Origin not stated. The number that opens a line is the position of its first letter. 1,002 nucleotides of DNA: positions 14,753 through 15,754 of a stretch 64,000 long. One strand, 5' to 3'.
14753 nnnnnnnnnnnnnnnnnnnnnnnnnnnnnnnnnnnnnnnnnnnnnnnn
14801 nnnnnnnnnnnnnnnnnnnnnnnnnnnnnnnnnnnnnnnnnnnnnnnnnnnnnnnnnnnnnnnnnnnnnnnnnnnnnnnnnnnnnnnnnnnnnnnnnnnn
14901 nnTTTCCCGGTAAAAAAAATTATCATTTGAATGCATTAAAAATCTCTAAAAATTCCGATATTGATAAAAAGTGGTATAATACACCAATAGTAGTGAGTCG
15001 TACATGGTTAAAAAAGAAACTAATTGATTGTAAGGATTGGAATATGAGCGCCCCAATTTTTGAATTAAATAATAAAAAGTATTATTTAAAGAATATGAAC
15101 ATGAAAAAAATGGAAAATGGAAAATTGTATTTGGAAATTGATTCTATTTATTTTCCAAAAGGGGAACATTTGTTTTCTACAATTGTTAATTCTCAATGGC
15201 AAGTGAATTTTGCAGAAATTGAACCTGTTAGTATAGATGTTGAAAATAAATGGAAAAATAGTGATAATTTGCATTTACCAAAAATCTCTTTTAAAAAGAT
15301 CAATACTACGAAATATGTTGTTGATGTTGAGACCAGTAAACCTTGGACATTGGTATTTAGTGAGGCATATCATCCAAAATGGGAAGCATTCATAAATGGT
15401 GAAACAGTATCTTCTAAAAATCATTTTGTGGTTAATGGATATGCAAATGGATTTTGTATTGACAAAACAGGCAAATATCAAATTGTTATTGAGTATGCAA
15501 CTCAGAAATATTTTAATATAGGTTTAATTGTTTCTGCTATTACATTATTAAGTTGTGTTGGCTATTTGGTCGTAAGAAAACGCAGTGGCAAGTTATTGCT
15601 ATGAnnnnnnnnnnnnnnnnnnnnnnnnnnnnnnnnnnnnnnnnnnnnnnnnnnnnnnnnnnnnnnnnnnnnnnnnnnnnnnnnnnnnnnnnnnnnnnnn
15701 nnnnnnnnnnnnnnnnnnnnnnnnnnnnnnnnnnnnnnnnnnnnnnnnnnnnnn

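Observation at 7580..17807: An envelope-modification locus: two B12-radical SAM enzymes flanking a Zn-ribbon methyltransferase, followed by a 1343-aa YfhO-like membrane protein and two more polytopic membrane proteins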

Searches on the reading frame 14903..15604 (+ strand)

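Call 86: search_protein_families(library=pfam, proteins=[window:14903-15604:+], max_evalue=1)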
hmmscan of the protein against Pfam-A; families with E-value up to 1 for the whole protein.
window:14903-15604:+ (233 aa): 1 family
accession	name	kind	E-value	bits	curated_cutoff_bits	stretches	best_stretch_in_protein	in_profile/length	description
PF24424.1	FNG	-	0.019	15.4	27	1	141-210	59-133/146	FNG domain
